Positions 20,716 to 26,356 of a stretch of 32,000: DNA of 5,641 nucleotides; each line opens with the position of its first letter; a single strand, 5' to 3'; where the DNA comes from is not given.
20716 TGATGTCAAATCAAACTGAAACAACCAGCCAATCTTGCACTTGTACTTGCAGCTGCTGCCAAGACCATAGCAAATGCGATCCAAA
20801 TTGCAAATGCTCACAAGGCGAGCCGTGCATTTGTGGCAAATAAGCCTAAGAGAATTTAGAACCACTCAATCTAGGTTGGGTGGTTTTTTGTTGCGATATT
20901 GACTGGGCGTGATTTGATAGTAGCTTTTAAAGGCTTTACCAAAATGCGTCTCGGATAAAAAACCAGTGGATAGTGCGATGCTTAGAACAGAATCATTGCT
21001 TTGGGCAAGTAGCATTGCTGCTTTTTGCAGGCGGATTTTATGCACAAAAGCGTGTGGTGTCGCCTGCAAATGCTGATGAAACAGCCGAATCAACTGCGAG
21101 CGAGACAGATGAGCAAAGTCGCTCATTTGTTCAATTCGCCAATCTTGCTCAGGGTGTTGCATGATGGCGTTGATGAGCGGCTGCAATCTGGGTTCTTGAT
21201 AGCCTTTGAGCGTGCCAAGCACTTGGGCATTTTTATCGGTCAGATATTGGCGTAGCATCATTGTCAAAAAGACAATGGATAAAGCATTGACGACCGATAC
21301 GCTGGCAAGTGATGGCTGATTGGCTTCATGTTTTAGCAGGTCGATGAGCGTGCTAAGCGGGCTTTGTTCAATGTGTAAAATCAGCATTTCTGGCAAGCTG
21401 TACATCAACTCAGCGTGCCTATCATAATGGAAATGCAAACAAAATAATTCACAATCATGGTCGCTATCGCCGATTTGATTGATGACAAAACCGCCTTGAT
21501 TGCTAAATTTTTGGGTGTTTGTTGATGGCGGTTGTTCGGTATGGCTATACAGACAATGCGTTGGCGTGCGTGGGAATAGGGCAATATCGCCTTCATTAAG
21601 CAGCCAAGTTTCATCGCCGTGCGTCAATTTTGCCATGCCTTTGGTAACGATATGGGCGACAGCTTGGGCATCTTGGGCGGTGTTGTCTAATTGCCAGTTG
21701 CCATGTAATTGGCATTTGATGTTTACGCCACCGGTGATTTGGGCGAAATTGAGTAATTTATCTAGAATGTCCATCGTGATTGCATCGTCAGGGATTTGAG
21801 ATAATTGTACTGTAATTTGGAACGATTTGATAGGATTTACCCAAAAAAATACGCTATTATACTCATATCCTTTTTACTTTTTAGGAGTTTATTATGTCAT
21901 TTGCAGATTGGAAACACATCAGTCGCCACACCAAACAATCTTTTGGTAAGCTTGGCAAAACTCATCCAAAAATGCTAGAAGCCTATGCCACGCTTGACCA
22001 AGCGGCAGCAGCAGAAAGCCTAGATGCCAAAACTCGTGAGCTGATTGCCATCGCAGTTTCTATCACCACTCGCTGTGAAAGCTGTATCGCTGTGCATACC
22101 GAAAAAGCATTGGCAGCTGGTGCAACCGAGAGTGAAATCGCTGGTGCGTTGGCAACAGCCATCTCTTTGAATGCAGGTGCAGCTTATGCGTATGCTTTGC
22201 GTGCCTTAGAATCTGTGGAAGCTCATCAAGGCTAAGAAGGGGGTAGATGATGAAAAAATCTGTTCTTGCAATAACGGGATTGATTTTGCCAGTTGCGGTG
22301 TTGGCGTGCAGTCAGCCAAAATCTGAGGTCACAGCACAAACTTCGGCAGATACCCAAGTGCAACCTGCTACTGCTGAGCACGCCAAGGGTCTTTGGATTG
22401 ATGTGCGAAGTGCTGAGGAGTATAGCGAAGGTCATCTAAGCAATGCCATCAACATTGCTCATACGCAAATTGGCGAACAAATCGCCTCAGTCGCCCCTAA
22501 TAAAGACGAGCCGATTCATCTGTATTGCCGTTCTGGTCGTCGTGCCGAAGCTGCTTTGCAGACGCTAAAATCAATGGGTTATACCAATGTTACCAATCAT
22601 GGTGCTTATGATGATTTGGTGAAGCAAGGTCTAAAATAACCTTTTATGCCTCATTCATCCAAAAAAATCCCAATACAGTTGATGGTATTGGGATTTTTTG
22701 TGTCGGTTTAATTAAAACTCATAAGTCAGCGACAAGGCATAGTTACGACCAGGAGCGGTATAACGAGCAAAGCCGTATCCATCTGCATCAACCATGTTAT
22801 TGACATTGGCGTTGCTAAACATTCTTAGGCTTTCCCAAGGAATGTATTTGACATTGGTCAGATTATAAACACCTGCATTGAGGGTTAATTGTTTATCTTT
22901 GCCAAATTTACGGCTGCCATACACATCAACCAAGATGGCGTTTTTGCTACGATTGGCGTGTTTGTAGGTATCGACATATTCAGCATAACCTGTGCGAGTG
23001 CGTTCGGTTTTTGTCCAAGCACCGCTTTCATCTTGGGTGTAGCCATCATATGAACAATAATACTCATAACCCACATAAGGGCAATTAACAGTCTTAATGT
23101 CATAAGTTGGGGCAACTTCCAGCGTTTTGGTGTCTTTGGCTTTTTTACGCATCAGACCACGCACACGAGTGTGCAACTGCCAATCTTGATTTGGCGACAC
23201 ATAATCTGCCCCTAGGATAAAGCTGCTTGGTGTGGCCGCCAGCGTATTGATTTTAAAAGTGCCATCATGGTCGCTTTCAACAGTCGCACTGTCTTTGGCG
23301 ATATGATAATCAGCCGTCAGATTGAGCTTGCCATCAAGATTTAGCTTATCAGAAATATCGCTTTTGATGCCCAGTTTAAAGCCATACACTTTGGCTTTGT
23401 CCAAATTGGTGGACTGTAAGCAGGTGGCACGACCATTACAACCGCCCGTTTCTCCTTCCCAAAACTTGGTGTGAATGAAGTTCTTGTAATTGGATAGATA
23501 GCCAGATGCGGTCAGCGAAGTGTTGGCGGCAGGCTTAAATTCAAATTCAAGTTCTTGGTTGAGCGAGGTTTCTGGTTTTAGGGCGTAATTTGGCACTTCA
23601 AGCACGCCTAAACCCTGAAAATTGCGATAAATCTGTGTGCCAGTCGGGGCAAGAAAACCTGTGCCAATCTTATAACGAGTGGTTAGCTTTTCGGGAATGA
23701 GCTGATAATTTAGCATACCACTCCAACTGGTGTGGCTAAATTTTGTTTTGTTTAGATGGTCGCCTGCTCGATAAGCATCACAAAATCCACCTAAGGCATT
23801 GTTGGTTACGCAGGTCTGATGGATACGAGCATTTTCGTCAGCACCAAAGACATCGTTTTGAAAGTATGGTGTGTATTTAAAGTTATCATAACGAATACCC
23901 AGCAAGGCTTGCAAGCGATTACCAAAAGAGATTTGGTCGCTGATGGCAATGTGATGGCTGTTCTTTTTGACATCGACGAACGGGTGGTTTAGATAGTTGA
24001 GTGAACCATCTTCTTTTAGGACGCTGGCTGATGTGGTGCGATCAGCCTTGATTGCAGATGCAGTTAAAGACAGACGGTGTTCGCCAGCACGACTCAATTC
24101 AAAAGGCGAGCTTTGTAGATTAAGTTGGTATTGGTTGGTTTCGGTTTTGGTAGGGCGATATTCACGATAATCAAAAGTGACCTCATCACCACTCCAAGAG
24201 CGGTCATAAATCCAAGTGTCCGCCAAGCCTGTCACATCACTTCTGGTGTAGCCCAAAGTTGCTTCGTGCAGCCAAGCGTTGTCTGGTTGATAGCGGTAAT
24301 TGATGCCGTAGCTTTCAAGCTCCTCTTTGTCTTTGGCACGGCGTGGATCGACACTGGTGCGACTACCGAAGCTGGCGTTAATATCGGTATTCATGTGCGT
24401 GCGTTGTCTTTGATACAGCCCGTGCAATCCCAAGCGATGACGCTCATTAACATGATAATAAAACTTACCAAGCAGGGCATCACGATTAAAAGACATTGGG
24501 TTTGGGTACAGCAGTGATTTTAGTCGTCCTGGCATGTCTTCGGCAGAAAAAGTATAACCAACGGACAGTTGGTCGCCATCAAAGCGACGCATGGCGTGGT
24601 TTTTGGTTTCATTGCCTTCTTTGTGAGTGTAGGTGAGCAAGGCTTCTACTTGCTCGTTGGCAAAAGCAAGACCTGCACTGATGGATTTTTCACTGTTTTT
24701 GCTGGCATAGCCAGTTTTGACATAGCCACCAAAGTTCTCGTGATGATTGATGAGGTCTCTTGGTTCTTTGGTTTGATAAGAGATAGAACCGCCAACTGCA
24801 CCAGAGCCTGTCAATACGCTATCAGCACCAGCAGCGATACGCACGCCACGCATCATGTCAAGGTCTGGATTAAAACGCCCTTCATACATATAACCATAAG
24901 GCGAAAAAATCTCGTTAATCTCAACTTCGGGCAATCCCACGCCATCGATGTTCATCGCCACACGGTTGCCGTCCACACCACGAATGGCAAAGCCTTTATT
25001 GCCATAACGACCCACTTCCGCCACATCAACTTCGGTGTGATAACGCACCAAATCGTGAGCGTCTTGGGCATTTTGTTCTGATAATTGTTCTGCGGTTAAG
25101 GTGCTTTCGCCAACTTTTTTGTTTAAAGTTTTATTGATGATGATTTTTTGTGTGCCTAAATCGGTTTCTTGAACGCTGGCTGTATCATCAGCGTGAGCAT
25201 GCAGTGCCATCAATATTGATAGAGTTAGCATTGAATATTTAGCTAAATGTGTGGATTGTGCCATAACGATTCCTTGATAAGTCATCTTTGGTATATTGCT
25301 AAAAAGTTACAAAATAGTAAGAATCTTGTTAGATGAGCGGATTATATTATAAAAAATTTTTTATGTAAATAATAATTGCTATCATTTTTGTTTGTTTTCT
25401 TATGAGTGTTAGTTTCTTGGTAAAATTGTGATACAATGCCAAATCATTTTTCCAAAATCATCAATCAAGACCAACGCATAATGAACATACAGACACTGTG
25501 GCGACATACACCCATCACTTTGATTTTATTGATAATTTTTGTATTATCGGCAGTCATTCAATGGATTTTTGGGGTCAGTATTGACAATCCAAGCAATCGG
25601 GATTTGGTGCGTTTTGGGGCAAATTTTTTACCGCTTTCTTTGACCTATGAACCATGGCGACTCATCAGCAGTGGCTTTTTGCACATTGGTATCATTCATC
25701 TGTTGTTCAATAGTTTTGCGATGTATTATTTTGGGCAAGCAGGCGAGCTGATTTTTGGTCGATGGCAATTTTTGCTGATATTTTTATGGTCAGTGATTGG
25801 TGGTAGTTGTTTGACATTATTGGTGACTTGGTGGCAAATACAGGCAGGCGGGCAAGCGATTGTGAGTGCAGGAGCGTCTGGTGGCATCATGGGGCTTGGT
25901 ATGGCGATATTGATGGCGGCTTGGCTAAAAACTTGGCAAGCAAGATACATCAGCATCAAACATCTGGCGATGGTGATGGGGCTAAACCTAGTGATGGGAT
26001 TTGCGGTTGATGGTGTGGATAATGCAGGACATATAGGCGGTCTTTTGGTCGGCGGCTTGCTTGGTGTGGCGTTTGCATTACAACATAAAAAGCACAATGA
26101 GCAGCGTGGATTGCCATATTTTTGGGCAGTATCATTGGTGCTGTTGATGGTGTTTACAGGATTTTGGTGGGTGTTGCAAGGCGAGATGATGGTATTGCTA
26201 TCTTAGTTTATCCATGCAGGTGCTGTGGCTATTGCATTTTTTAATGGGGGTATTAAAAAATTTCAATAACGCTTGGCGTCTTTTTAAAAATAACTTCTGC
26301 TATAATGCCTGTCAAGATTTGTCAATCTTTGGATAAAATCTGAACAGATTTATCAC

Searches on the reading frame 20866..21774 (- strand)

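Call 3: search_protein_families(library=pfam, proteins=[window:20866-21774:-], max_evalue=10)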
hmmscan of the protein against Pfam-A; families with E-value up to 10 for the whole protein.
window:20866-21774:- (302 aa): 7 families
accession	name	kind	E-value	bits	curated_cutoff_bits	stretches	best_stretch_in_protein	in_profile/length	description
PF12852.13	Cupin_6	-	1.9e-22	80.4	26.7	1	2-178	1-182/183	Cupin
PF12833.13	HTH_18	-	6.6e-22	78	33.6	1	218-295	2-79/80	Helix-turn-helix domain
PF00165.29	HTH_AraC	-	6.2e-20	71.3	26.6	2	257-295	2-42/42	Bacterial regulatory helix-turn-helix proteins, AraC family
PF02311.25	AraC_binding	-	1.3e-05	25.3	21.1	1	37-82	23-68/135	AraC-like ligand binding domain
PF07883.17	Cupin_2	-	0.00063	19.9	27.2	1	41-82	22-63/70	Cupin domain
PF01050.24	MannoseP_isomer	-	0.035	14.7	23.6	1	39-78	51-90/116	Mannose-6-phosphate isomerase C-terminal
PF08007.18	JmjC_2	-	0.065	13.2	22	1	22-79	51-110/127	JmjC domain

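Call 4: search_protein_families(library=ncbifam, proteins=[window:20866-21774:-], max_evalue=10)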
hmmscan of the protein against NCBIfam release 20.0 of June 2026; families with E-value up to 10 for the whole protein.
window:20866-21774:- (302 aa): 34 families (the best 25 are shown)
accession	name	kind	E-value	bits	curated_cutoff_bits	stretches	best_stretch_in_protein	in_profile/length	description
NF040475.1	chlor_reg_RclR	equivalog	9.3e-35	120.3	400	2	107-296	84-278/284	reactive chlorine-specific transcriptional regulator RclR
NF052371.1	TransRegGbdRPseu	equivalog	1.1e-22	80.6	480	1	160-296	191-326/365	choline metabolism transcriptional regulator GbdR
NF047455.1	TF_Staph_AryK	equivalog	1.5e-19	69.7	850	1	167-297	131-259/759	transcriptional regulator AryK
NF007860.0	PRK10572.1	equivalog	2e-17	63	208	2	151-297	143-285/292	arabinose operon transcriptional regulator AraC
NF010028.0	PRK13503.1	equivalog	7.1e-15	55.1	288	1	141-297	125-273/278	HTH-type transcriptional activator RhaS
NF006902.0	PRK09393.1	equivalog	1.3e-14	54.1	425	1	192-296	217-321/327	transcriptional regulator FtrA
NF007243.0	PRK09685.1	equivalog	1.6e-14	54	199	2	137-296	146-301/303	transcriptional regulator FeaR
NF047788.1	TransRegPocR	equivalog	1.7e-13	50.5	500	1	192-297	186-291/296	transcriptional regulator PocR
NF007693.0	PRK10371.1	equivalog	1.3e-12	47.5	253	1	198-295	201-298/309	transcriptional regulator MelR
NF012144.2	ramA_TF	equivalog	8.9e-12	45.4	180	1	200-296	10-106/108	RamA family antibiotic efflux transcriptional regulator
NF007584.0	PRK10219.1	equivalog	1.7e-11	44.4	174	1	197-296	7-106/107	superoxide response transcriptional regulator SoxS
TIGR04094.1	adjacent_YSIRK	equivalog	3.6e-11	42.7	200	1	193-294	279-383/383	YSIRK-targeted surface antigen transcriptional regulator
NF011732.0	PRK15185.1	equivalog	4e-10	39.5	354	1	198-293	209-303/309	transcriptional regulator HilD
NF033869.1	viru_reg_Rsp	equivalog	1.2e-09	37.2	400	1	194-295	146-247/701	AraC family transcriptional regulator Rsp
NF012228.1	RobA_TF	equivalog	1.6e-09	37.7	380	1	198-296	6-104/286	MDR efflux pump AcrAB transcriptional activator RobA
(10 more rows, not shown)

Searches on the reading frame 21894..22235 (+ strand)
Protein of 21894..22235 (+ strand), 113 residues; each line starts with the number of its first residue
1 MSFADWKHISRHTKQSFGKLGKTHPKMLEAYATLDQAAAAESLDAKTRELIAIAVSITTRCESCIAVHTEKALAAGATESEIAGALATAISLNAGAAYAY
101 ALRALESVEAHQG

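Call 3: search_protein_families(library=pfam, proteins=[window:21894-22235:+], max_evalue=10)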
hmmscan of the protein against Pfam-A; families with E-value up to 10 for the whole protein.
window:21894-22235:+ (113 aa): 1 family
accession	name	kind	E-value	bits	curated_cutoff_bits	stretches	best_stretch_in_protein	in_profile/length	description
PF02627.25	CMD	-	5.5e-22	78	23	1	25-106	1-83/84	Carboxymuconolactone decarboxylase family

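Call 4: search_protein_families(library=ncbifam, proteins=[window:21894-22235:+], max_evalue=10)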
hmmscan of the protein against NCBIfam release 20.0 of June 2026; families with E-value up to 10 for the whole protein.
window:21894-22235:+ (113 aa): 11 families
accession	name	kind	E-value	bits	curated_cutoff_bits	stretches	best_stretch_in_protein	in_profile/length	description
TIGR00778.1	ahpD_dom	domain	1.8e-19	68.9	27.8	1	42-91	2-51/51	alkylhydroperoxidase AhpD family core domain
NF041047.1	GSU3128_fam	equivalog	9.4e-13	48.1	110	1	40-108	14-82/84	GSU3128 family (seleno)protein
TIGR04169.1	perox_w_seleSAM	hypoth_equivalog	4.1e-10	39.7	120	1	15-102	10-98/109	arsenosugar biosynthesis-associated peroxidase-like protein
NF041537.1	ArsM_AhpD_UU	exception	1e-07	31.1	510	1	27-95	264-333/345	arsenite methyltransferase/AhpD domain selenoprotein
NF045649.1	2X_seleno_MduS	exception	3.7e-07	29.5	380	1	32-97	240-305/338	methyltransferase domain-containing selenoprotein MduS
TIGR01926.1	peroxid_rel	subfamily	6.4e-07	29.3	81.8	1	31-97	50-114/178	peroxidase-related enzyme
TIGR04030.1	perox_Avi_7169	hypoth_equivalog_domain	0.0001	22.5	233.15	1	13-92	38-120/185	alkylhydroperoxidase domain protein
TIGR02425.1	decarb_PcaC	equivalog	0.0001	22.4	155.7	1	37-96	47-105/123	4-carboxymuconolactone decarboxylase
NF051488.1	bifunc_PcaDC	exception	0.00048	19.4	390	1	38-89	302-354/375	bifunctional 3-oxoadipate enol-lactonase/4-carboxymuconolactone decarboxylase PcaDC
TIGR00777.1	ahpD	subfamily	0.0074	16.1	191.95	1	42-103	111-172/177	alkylhydroperoxidase, AhpD family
NF053531.1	lipo_SCO2278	equivalog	0.12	11.2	210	1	52-100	7-55/320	SCO2278 family lipoprotein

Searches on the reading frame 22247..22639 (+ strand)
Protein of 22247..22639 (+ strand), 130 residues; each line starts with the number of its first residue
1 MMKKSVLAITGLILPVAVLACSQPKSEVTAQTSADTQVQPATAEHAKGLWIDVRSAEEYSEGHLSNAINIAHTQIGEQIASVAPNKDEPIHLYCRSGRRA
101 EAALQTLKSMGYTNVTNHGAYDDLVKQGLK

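Call 3: search_protein_families(library=pfam, proteins=[window:22247-22639:+], max_evalue=10)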
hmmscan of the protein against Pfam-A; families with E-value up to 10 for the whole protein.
window:22247-22639:+ (130 aa): 2 families
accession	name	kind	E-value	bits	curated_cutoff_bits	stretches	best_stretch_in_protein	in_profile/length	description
PF00581.25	Rhodanese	-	2.1e-16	60.6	22.2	1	49-117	15-91/102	Rhodanese-like domain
PF00627.37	UBA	-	0.24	11.7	22.4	1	101-116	3-18/37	UBA/TS-N domain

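Call 4: search_protein_families(library=ncbifam, proteins=[window:22247-22639:+], max_evalue=10)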
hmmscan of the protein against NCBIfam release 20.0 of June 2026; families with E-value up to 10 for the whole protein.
window:22247-22639:+ (130 aa): 17 families
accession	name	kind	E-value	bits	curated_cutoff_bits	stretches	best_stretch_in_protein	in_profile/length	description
NF007627.0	PRK10287.1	equivalog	2.4e-20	72.7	102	1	45-125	18-98/104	thiosulfate sulfurtransferase PspE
TIGR02981.1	phageshock_pspE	exception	3.2e-19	69.1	126.3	1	45-124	16-95/101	thiosulfate sulfurtransferase PspE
NF006444.0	PRK08762.1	equivalog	6.1e-15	54.7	449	1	33-117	14-99/387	molybdopterin-synthase adenylyltransferase MoeB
NF045521.1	rhoda_near_glyco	subfamily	5.8e-12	45.6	145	1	37-117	21-100/144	rhodanese homology domain-containing protein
NF008750.0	PRK11784.1-2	equivalog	3e-08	33.1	241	2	42-71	10-39/346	tRNA 2-selenouridine(34) synthase MnmH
NF001133.1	PRK00142.1-1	equivalog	1.8e-07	31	170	1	33-116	103-194/229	oxygen-dependent tRNA uridine(34) hydroxylase TrhO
NF005902.0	PRK07878.1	equivalog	1.3e-06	27.6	647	1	30-116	286-372/392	adenylyltransferase/sulfurtransferase MoeZ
NF001195.0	PRK00162.1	equivalog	3.1e-05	24.2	102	1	43-116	16-87/108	thiosulfate sulfurtransferase GlpE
TIGR03167.1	tRNA_sel_U_synt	equivalog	4e-05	23.2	219.75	2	49-70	4-25/311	tRNA 2-selenouridine(34) synthase MnmH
NF008752.0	PRK11784.1-4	equivalog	0.00039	19.3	266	2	39-71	10-42/357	tRNA 2-selenouridine(34) synthase MnmH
NF005646.0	PRK07411.1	equivalog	0.0006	19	633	1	43-118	295-373/390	molybdopterin-synthase adenylyltransferase MoeB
NF041203.1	rhodanese_LYCAU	equivalog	0.0052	16.5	115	1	45-116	34-107/126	rhodanese-related (seleno)protein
TIGR04271.1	ThiI_C_thiazole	equivalog_domain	0.012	15.6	70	1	29-116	7-97/101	thiazole biosynthesis protein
NF045694.1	seleno_TsoB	exception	0.024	12.7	805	1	42-118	56-142/572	rhodanese/DsbD fusion-like selenoprotein TsoB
NF002397.0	PRK01415.1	equivalog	0.048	13.4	280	1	50-116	130-200/247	hypothetical protein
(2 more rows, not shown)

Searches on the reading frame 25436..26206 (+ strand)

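Call 72: search_protein_families(library=pfam, proteins=[window:25436-26206:+], max_evalue=0.00001)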
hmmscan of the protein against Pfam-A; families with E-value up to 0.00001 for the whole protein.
window:25436-26206:+ (256 aa): 1 family
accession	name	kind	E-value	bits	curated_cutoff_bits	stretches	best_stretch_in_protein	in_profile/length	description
PF01694.28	Rhomboid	-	7.3e-25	88.3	22.6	1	72-213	3-140/143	Rhomboid domain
